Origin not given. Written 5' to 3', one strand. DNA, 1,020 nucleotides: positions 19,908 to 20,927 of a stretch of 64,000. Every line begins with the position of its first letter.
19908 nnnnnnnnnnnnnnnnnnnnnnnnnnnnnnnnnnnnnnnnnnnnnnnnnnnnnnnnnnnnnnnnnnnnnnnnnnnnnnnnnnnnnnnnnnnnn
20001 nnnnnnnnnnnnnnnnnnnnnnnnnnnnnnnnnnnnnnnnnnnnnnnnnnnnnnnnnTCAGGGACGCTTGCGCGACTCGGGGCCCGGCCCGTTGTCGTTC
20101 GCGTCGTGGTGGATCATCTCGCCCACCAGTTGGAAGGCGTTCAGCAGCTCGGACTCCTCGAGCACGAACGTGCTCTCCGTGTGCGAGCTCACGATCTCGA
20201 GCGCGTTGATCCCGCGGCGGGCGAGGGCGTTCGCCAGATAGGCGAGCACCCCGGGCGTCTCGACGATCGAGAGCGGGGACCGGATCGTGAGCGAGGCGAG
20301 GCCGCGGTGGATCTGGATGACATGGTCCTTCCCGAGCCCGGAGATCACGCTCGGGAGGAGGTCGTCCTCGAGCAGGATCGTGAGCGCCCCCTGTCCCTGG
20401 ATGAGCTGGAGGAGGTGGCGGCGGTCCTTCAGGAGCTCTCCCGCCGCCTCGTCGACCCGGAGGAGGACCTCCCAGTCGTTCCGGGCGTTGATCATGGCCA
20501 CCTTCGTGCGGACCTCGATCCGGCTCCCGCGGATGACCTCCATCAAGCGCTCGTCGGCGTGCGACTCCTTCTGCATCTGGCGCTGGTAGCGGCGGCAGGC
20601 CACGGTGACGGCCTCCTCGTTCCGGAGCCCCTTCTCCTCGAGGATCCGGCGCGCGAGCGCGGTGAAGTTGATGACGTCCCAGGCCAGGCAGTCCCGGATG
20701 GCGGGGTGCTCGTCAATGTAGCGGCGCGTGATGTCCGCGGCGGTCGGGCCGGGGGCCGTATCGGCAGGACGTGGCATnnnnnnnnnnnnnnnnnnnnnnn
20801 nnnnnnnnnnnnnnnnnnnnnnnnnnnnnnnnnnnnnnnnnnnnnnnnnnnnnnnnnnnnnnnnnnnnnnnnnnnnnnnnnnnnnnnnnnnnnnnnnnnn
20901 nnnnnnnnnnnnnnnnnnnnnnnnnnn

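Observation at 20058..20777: ACT-domain protein heading the arg operon: candidate ArgR-independent archaeal arginine sensor/regulator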

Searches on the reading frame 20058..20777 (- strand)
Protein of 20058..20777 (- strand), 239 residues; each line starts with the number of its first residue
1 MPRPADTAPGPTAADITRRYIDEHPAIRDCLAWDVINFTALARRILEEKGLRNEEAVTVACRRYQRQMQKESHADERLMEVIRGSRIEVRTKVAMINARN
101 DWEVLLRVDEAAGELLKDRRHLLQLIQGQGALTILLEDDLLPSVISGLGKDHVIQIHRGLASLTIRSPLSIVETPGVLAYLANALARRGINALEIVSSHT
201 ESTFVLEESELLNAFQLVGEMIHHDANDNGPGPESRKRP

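Call 3: search_protein_families(library=pfam, proteins=[window:20058-20777:-], max_evalue=1)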
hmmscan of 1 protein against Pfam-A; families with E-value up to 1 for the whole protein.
window:20058-20777:- (239 aa): 5 families
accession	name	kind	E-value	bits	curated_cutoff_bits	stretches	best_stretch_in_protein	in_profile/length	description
PF24367.1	DUF7523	-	4.5e-09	37.2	27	1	13-111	2-93/158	Family of unknown function (DUF7523)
PF13840.12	ACT_7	-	1.6e-06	28.3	27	1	156-210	2-55/65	ACT domain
PF22468.2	ACT_9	-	0.0019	18.3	27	1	172-217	9-56/61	ACT domain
PF01842.31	ACT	-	0.072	13.3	27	1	174-201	10-37/66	ACT domain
PF22629.2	ACT_AHAS_ss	-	0.14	12.7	27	1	174-200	8-34/67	AHAS small subunit-like ACT domain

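Call 4: search_protein_families(library=ncbifam, proteins=[window:20058-20777:-], max_evalue=1)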
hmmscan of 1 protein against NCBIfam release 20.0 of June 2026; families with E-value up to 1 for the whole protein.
window:20058-20777:- (239 aa): 9 families
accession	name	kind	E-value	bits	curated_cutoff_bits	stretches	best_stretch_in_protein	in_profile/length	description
NF005159.0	PRK06635.2-3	equivalog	0.0001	21.4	379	1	150-220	334-403/406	aspartate kinase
TIGR00656.1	asp_kin_monofn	equivalog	0.00034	19.7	402.25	1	153-221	259-328/407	aspartate kinase, monofunctional class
TIGR00657.1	asp_kinases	subfamily_domain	0.018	14.1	208.7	1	154-220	373-438/442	aspartate kinase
NF006352.0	PRK08577.1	equivalog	0.019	15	140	1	169-202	61-91/136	hypothetical protein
NF005160.0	PRK06635.2-4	equivalog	0.056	12.2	657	1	157-218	252-312/392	aspartate kinase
NF005656.0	PRK07431.1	equivalog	0.073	11.6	657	1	169-225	527-583/587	aspartate kinase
TIGR03875.1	RNA_lig_partner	hypoth_equivalog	0.085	12.3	95.3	1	48-117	105-176/206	RNA ligase partner protein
NF005856.0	PRK07785.1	equivalog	0.09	12.6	224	1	38-94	111-167/246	NADH-quinone oxidoreductase subunit C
NF006068.0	PRK08210.1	equivalog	0.12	11.5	474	1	170-220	348-398/405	aspartate kinase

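Call 5: search_solved_structures(query=window:20058-20777:-, max_evalue=10, show_alignments=2)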
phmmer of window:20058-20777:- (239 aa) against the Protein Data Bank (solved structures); distinct sequences matched with E-value up to 10: 5.
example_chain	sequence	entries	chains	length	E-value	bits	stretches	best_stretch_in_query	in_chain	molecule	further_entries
9vp8_A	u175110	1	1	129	0.047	16.5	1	138-212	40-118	YdjB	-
7udk_A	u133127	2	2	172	0.35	13.7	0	40-84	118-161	Designed helical repeat protein (DHR) RPB_LRP2_R4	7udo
5yei_D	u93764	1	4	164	0.73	12.6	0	155-220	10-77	Aspartokinase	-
7kbq_A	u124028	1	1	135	0.88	12.4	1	100-172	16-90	DE NOVO DESIGNED OR689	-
1zvp_A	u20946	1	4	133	1.3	11.8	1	160-221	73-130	hypothetical protein VC0802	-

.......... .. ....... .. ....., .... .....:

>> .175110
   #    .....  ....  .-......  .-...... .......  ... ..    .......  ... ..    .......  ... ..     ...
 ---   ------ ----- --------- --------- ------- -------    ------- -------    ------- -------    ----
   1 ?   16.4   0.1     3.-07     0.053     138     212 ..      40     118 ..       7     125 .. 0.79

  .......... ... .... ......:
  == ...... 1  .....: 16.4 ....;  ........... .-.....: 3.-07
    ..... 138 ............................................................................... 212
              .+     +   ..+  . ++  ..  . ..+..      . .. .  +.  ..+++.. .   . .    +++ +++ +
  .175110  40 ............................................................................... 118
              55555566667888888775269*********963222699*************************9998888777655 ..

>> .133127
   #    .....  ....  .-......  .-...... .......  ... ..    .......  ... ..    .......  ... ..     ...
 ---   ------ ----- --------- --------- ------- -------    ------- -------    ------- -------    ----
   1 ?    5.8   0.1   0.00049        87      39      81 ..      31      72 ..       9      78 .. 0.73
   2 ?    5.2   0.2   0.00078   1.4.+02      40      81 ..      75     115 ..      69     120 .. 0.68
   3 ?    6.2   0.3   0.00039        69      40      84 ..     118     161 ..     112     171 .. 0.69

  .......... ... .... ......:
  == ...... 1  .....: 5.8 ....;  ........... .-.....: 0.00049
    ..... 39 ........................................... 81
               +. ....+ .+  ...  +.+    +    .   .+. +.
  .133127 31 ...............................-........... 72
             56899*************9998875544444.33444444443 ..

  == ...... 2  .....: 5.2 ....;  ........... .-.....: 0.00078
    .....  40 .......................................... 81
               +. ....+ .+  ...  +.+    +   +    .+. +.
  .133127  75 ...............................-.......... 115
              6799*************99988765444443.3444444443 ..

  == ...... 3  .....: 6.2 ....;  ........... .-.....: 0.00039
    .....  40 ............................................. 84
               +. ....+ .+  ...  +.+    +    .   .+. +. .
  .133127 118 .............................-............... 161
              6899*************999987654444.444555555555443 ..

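Call 7: find_homologous_proteins(query=window:20058-20777:-, max_evalue=0.001)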
Query window:20058-20777:- (239 aa): 138 proteins with E <= 0.001 among 1384 candidates; the best 120 are listed.
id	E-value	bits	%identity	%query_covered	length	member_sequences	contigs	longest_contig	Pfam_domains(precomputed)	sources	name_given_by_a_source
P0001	2.1e-151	520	100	100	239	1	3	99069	PF24367.2,PF13840.13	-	-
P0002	7.0e-114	397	77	98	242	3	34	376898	PF24367.2,PF13840.13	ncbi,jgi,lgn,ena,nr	ncbi:MAG: ACT domain-containing protein [Candidatus Thermoplasmatota archaeon]|jgi:hypothetical prot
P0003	4.7e-111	388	76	100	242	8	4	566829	PF24367.2,PF13840.13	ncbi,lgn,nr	ncbi:MAG: ACT domain-containing protein [Euryarchaeota archaeon]|nr:ACT domain-containing protein [E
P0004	8.0e-110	384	77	97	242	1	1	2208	PF24367.2,PF13840.13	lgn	-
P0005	5.9e-109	381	75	95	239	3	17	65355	PF24367.2,PF13840.13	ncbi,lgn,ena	-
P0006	1.5e-108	380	72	98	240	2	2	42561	PF24367.2,PF13840.13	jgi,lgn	-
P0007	3.8e-106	372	71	100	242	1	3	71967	PF24367.2,PF13840.13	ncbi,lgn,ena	-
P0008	1.3e-105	370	72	98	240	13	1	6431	PF24367.2,PF13840.13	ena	-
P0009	1.8e-104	366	71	100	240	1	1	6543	PF24367.2,PF13840.13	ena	-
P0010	2.6e-102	359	69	100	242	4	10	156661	PF24367.2,PF13840.13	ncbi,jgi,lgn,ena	jgi:predicted regulator of amino acid metabolism with ACT domain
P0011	2.9e-101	356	68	100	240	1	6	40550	PF24367.2,PF13840.13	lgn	-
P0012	2.0e-98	346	67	100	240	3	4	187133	PF24367.2,PF13840.13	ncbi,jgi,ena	jgi:hypothetical protein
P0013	1.5e-94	334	68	92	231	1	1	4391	PF24367.2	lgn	-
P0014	7.6e-81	289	57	95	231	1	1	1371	PF24367.2,PF13840.13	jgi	jgi:hypothetical protein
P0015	4.8e-80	286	57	94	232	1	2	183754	PF24367.2,PF13840.13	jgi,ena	-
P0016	5.5e-80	286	57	93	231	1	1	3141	PF24367.2,PF13840.13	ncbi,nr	ncbi:MAG: ACT domain-containing protein [Thermoplasmata archaeon]|nr:ACT domain-containing protein [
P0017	1.5e-79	285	55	96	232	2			PF24367.2,PF13840.13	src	-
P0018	1.9e-79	284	58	94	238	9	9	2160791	PF24367.2,PF13840.13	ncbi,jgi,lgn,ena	-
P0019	2.4e-79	284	56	95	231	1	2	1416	PF24367.2,PF13840.13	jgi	jgi:hypothetical protein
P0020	3.5e-79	284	57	93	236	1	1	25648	PF24367.2,PF13840.13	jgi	jgi:hypothetical protein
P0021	5.7e-79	283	56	96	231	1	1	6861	PF24367.2,PF13840.13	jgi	jgi:hypothetical protein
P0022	7.4e-79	283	58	95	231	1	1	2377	PF24367.2,PF13840.13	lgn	-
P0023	1.3e-78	282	58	93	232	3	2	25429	PF24367.2,PF13840.13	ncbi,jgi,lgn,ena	jgi:hypothetical protein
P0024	1.7e-78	281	59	90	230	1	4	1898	PF24367.2,PF13840.13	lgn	-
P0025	2.7e-78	281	56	92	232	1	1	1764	PF24367.2,PF13840.13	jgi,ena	-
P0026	3.3e-78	280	57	90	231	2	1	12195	PF24367.2,PF13840.13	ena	-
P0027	3.6e-78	280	58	91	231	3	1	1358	PF24367.2,PF13840.13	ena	-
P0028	3.7e-78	280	56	91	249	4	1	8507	PF24367.2,PF13840.13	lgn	-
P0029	4.1e-78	280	56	95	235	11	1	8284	PF24367.2,PF13840.13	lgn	-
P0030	5.4e-78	280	56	95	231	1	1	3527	PF24367.2,PF13840.13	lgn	-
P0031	5.7e-78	280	56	96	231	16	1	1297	PF24367.2,PF13840.13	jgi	jgi:hypothetical protein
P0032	6.5e-78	279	53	97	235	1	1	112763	PF24367.2,PF13840.13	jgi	jgi:ACT domain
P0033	8.6e-78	279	57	92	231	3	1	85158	PF24367.2,PF13840.13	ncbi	-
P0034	9.0e-78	279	54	95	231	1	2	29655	PF24367.2,PF13840.13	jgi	jgi:hypothetical protein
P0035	1.3e-77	278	58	90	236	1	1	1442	PF24367.2,PF13840.13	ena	-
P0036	1.3e-77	278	57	90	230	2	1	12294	PF24367.2,PF13840.13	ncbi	-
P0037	2.3e-77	278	56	95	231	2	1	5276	PF24367.2,PF13840.13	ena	-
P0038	2.3e-77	278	56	95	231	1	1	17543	PF24367.2,PF13840.13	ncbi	-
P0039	2.4e-77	278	55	92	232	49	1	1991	PF24367.2,PF13840.13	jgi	jgi:hypothetical protein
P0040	2.7e-77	277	55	95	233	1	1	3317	PF24367.2,PF13840.13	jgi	jgi:hypothetical protein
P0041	3.1e-77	277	55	92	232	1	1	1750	PF24367.2,PF13840.13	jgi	jgi:hypothetical protein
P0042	3.1e-77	277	56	95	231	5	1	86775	PF24367.2,PF13840.13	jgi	jgi:hypothetical protein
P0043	3.6e-77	277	53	95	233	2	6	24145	PF24367.2,PF13840.13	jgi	jgi:hypothetical protein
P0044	4.2e-77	277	54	95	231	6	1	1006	PF24367.2,PF13840.13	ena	-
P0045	4.4e-77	277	59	90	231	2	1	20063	PF24367.2,PF13840.13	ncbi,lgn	-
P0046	6.4e-77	276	54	96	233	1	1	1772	PF24367.2,PF13840.13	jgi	jgi:hypothetical protein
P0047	7.8e-77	276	57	90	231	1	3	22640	PF24367.2,PF13840.13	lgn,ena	-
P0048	7.8e-77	276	55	94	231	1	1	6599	PF24367.2,PF13840.13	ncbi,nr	ncbi:MAG: ACT domain-containing protein [Thermoplasmata archaeon]|nr:ACT domain-containing protein [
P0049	7.8e-77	276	54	95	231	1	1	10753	PF24367.2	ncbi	-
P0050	8.5e-77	276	56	92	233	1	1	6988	PF13840.13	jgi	jgi:hypothetical protein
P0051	8.5e-77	276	56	97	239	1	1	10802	PF24367.2,PF13840.13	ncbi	-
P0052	8.8e-77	276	54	97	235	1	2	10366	PF13840.13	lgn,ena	-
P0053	1.1e-76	275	54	95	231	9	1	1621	PF24367.2,PF13840.13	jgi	-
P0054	1.4e-76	275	56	90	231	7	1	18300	PF24367.2,PF13840.13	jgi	jgi:hypothetical protein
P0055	1.7e-76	275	55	93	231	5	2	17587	PF24367.2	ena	-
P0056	1.9e-76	275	55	97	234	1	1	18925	PF24367.2,PF13840.13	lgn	-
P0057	2.3e-76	274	57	92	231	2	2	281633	PF24367.2,PF13840.13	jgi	jgi:hypothetical protein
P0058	2.9e-76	274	57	90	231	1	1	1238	PF24367.2,PF13840.13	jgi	jgi:hypothetical protein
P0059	5.6e-76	273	57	90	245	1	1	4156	PF24367.2,PF13840.13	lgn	-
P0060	5.9e-76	273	56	93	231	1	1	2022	PF24367.2,PF13840.13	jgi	jgi:hypothetical protein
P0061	9.1e-76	272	56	92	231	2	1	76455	PF24367.2,PF13840.13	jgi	jgi:hypothetical protein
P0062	9.4e-76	272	58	92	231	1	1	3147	PF24367.2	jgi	jgi:hypothetical protein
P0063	9.4e-76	272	58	89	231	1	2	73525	PF24367.2,PF13840.13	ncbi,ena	-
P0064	9.7e-76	272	53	95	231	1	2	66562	PF24367.2,PF13840.13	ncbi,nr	ncbi:MAG: ACT domain-containing protein [Thermoplasmata archaeon]|nr:ACT domain-containing protein [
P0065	1.4e-75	272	56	94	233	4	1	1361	PF24367.2,PF13840.13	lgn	-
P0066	1.5e-75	272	55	92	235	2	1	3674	PF24367.2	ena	-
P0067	2.0e-75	271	56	88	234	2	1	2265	PF24367.2,PF13840.13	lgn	-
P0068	2.2e-75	271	54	95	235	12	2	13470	PF13840.13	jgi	jgi:hypothetical protein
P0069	2.2e-75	271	54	95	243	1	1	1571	PF13840.13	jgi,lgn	jgi:hypothetical protein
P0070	2.9e-75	271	54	98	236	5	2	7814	PF13840.13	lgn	-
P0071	4.7e-75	270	54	94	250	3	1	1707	PF13840.13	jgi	jgi:hypothetical protein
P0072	9.3e-75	269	56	92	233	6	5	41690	PF13840.13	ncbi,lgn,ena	-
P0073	1.3e-74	269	52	97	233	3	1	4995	PF24367.2,PF13840.13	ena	-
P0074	2.9e-74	267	53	92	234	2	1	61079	PF24367.2,PF13840.13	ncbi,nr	ncbi:MAG: ACT domain-containing protein [Thermoplasmata archaeon]|nr:ACT domain-containing protein [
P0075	3.3e-74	267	55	93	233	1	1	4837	PF13840.13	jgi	jgi:hypothetical protein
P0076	3.3e-74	267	55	93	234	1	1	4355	PF24367.2,PF13840.13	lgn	-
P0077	8.1e-73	263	52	96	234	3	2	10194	PF13840.13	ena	-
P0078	4.2e-72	260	58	86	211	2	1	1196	PF24367.2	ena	-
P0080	5.2e-57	211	59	67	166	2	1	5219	PF24367.2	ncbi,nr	ncbi:MAG: ACT domain-containing protein, partial [Thermoplasmata archaeon]|nr:ACT domain-containing 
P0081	4.3e-56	208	47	89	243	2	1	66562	PF24367.2,PF13840.13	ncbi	ncbi:MAG: hypothetical protein ACHQ2Y_03105 [Candidatus Lutacidiplasmatales archaeon]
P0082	9.8e-56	207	44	96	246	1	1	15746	PF24367.2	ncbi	ncbi:MAG: DUF7523 family protein [Thermoplasmata archaeon]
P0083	1.4e-54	203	44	90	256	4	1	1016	PF24367.2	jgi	jgi:hypothetical protein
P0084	1.9e-54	203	45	89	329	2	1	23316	PF13840.13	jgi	jgi:hypothetical protein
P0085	7.4e-54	201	47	90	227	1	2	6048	PF24367.2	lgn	-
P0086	2.1e-53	199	44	99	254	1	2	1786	PF24367.2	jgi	jgi:hypothetical protein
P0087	4.5e-53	198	45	94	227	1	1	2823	PF24367.2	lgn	-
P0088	5.5e-53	198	44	88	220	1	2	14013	PF24367.2,PF13840.13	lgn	-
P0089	8.1e-53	197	44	96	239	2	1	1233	PF24367.2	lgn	-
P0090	5.3e-52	195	45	92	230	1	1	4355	PF24367.2,PF13840.13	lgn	-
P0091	7.2e-52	194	45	95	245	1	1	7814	PF24367.2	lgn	-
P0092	1.1e-51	194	43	87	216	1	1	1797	PF24367.2,PF13840.13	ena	-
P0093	1.1e-51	194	44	95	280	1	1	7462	PF24367.2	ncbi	-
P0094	1.5e-51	193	44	96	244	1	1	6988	PF24367.2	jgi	jgi:hypothetical protein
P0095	2.1e-51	193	41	99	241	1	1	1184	PF24367.2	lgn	-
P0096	2.7e-51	192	47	85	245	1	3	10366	PF24367.2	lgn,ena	-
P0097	3.3e-51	192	42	88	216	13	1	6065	PF24367.2,PF13840.13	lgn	-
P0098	4.8e-51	192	47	89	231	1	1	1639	PF24367.2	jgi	jgi:hypothetical protein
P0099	5.5e-51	191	45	93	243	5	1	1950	PF24367.2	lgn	-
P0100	1.0e-50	190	46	89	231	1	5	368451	PF24367.2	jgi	jgi:hypothetical protein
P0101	2.6e-50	189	41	88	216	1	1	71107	PF22468.3,PF24367.2,PF13840.13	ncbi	-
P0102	3.7e-50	189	40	89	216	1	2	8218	PF24367.2,PF13840.13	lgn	-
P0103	4.8e-50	188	45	94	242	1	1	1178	PF24367.2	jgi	jgi:hypothetical protein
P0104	5.2e-50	188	46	90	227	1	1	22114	PF24367.2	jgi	jgi:hypothetical protein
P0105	6.1e-50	188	44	92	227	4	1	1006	PF24367.2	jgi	jgi:hypothetical protein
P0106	8.2e-50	188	47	90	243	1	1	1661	PF24367.2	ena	-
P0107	8.3e-50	187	44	92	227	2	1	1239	PF24367.2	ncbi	-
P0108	9.2e-50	187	43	89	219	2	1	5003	PF22468.3,PF24367.2,PF13840.13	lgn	-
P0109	1.1e-49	187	41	89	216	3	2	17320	PF24367.2,PF13840.13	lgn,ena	-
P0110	1.6e-49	187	44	92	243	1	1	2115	PF24367.2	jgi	jgi:hypothetical protein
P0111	1.8e-49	186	46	90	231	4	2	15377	PF24367.2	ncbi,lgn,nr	ncbi:MAG TPA: hypothetical protein VN864_00550 [Thermoplasmata archaeon]|nr:hypothetical protein [Th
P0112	1.9e-49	186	45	89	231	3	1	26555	PF24367.2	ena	-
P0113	4.3e-49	185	43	94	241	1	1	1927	PF24367.2,PF13840.13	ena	-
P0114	4.5e-49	185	44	89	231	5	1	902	PF24367.2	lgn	-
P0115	5.7e-49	185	45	89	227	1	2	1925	PF24367.2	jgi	jgi:hypothetical protein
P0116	6.1e-49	185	45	89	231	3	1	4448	PF24367.2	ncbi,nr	ncbi:MAG TPA: hypothetical protein VGP88_03600 [Thermoplasmata archaeon]|nr:hypothetical protein [Th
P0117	1.2e-48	184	45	89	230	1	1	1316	PF24367.2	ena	-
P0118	1.7e-48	183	41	96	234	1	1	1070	PF24367.2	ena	-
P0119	2.9e-48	182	43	95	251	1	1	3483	PF24367.2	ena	-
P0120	3.2e-48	182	43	90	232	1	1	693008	PF24367.2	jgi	jgi:hypothetical protein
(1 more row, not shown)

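Call 13: find_encoding_contigs(protein=P0003, flank=8000, max_places=3)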
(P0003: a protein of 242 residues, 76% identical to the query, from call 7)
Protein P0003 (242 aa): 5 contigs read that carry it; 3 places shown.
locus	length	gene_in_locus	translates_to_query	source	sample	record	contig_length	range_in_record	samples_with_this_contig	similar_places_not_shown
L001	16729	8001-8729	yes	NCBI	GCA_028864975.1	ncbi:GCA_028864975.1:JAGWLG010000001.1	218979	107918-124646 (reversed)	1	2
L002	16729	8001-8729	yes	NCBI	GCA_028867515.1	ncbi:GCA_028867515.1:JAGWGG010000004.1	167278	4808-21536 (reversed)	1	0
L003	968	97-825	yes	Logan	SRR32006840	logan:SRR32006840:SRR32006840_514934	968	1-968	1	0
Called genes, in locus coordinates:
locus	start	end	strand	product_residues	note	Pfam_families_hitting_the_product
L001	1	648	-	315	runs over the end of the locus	PF05496:RuvB_N (faint), PF00004:AAA, PF13177:DNA_pol3_delta2 (weak), PF25361:AAA_lid_RFC1 (weak), PF08542:Rep_fac_C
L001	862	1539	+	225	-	-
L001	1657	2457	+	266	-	PF01343:Peptidase_S49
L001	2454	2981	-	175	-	PF13673:Acetyltransf_10 (weak), PF00583:Acetyltransf_1, PF13508:Acetyltransf_7 (weak)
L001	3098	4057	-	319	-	PF00528:BPD_transp_1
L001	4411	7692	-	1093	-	PF24681:Kelch_KLHDC2_KLHL20_DRC7 (weak), PF13415:Beta-prop_FBX42, PF24681:Kelch_KLHDC2_KLHL20_DRC7, PF18911:PKD_4 (weak), PF00801:PKD, PF18911:PKD_4, PF00801:PKD, PF18911:PKD_4, +1 more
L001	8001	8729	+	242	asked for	PF24367:DUF7523, PF13840:ACT_7 (weak)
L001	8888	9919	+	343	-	PF01118:Semialdhyde_dh, PF22698:Semialdhyde_dhC_1, PF02774:Semialdhyde_dhC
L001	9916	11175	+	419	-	PF01960:ArgJ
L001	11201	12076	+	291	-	PF00696:AA_kinase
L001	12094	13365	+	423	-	PF00764:Arginosuc_synth, PF20979:Arginosuc_syn_C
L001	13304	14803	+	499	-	PF00206:Lyase_1, PF14698:ASL_C2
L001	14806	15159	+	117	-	-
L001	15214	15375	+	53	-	PF03911:Sec61_beta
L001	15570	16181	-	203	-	PF01583:APS_kinase, PF08433:KTI12 (weak), PF13671:AAA_33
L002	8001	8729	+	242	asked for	PF24367:DUF7523, PF13840:ACT_7 (weak)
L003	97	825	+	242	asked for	PF24367:DUF7523, PF13840:ACT_7 (weak)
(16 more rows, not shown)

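Call 14: find_encoding_contigs(protein=P0018, flank=8000, max_places=3)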
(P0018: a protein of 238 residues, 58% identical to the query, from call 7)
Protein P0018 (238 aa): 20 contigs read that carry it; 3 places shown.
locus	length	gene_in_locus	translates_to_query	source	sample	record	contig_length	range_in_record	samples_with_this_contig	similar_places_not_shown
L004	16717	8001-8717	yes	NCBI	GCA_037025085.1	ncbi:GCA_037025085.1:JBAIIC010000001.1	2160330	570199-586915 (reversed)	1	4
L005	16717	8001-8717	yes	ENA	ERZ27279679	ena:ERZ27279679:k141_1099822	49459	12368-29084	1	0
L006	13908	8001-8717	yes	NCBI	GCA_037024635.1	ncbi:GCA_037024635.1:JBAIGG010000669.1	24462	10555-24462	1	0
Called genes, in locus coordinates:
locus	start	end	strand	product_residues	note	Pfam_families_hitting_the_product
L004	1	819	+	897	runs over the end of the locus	PF09286:Pro-kuma_activ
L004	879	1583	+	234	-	PF24367:DUF7523, PF13840:ACT_7 (weak)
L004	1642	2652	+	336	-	PF01118:Semialdhyde_dh, PF22698:Semialdhyde_dhC_1, PF02774:Semialdhyde_dhC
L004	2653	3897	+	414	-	PF01960:ArgJ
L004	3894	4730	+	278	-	PF00696:AA_kinase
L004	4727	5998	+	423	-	PF00764:Arginosuc_synth, PF20979:Arginosuc_syn_C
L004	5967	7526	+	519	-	PF00206:Lyase_1, PF14698:ASL_C2 (weak)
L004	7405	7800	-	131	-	-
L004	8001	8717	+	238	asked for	PF24367:DUF7523, PF13840:ACT_7 (weak)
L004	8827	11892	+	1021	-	PF00801:PKD (weak), PF18911:PKD_4 (faint), PF00496:SBP_bac_5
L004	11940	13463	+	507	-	PF01409:tRNA-synt_2d, PF00152:tRNA-synt_2 (faint)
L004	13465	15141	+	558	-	PF03484:B5, PF17759:tRNA_synthFbeta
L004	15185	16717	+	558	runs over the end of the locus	PF01642:MM_CoA_mutase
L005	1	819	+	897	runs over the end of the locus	PF09286:Pro-kuma_activ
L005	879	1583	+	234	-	PF24367:DUF7523, PF13840:ACT_7 (weak)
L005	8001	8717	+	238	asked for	PF24367:DUF7523, PF13840:ACT_7 (weak)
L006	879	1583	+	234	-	PF24367:DUF7523, PF13840:ACT_7 (weak)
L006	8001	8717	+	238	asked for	PF24367:DUF7523, PF13840:ACT_7 (weak)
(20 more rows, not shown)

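Call 18: find_related_loci(query=A1, collection=genome_contigs, flank=8000)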
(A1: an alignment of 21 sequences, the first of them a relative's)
Query A1 (239 aa) in genome_contigs; peptide patterns used: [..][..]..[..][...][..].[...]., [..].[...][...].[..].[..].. (x = any residue, [..] = any of these).
599 stretches matched a pattern (row limit reached: there are more); 246 encode a relative of the query (tblastn E <= 1e-3); the best 80 are kept; 79 distinct loci.
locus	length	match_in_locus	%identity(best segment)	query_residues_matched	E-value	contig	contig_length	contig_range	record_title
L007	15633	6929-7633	77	1-235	7e-121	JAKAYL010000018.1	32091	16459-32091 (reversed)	MAG: Thermoplasmata archaeon isolate YS4.bin60 NODE_778_length_32091_cov_9.007415, whole genome shotgun sequence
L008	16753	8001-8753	73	1-239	3e-117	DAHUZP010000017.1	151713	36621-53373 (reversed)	MAG TPA_asm: Thermoplasmata archaeon isolate clean282 k141_15334, whole genome shotgun sequence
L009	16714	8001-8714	76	1-239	9e-117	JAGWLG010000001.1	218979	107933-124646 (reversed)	MAG: Thermoplasmata archaeon isolate REEB18 contig-150_19, whole genome shotgun sequence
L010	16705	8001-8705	75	1-238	3e-116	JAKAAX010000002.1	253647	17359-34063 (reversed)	MAG: Thermoplasmata archaeon isolate WH2.bin11 NODE_12_length_253647_cov_3.785666, whole genome shotgun sequence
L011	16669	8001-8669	78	1-223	2e-116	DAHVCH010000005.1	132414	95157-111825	MAG TPA_asm: Thermoplasmata archaeon isolate clean3262 NODE_5_length_132414_cov_5.595525, whole genome shotgun sequence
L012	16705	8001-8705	72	1-235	1e-112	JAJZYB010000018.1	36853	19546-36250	MAG: Thermoplasmata archaeon isolate TL1-5.bin109 NODE_1166_length_36853_cov_2.047814, whole genome shotgun sequence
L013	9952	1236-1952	69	1-239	1e-109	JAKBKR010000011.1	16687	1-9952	MAG: bacterium isolate DX1.bin10 NODE_5177_length_16687_cov_2.048068, whole genome shotgun sequence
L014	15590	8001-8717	69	1-239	3e-109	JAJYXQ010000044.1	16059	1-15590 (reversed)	MAG: Thermoplasmata archaeon isolate FK3.bin56 NODE_7286_length_16059_cov_2.666332, whole genome shotgun sequence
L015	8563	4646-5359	68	1-238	9e-105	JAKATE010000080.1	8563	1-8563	MAG: Thermoplasmata archaeon isolate YP2.bin30 NODE_7292_length_8563_cov_1.869962, whole genome shotgun sequence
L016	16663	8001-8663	75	10-237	5e-105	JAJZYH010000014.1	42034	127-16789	MAG: Thermoplasmata archaeon isolate TL1-5.bin18 NODE_924_length_42034_cov_28.945236, whole genome shotgun sequence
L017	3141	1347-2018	57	10-232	1e-86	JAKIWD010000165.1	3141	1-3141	MAG: Thermoplasmata archaeon isolate AcS4-93 k141_2706865_length_3141_cov_8.0000, whole genome shotgun sequence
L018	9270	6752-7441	57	1-231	2e-85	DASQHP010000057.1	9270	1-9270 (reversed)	MAG TPA_asm: Thermoplasmata archaeon isolate SMAG_U11836 k141_1009678, whole genome shotgun sequence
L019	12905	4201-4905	55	1-238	3e-85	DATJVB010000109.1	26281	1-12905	MAG TPA_asm: Thermoplasmata archaeon isolate SMAG_U15061 k141_4320083, whole genome shotgun sequence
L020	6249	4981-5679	55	3-233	3e-84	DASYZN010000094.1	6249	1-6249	MAG TPA_asm: Thermoplasmata archaeon isolate SMAG_U6363 k141_398118, whole genome shotgun sequence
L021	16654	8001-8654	59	6-223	4e-84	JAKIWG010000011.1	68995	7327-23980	MAG: Thermoplasmata archaeon isolate AcS5-116 NODE_995_length_68995_cov_8.432826, whole genome shotgun sequence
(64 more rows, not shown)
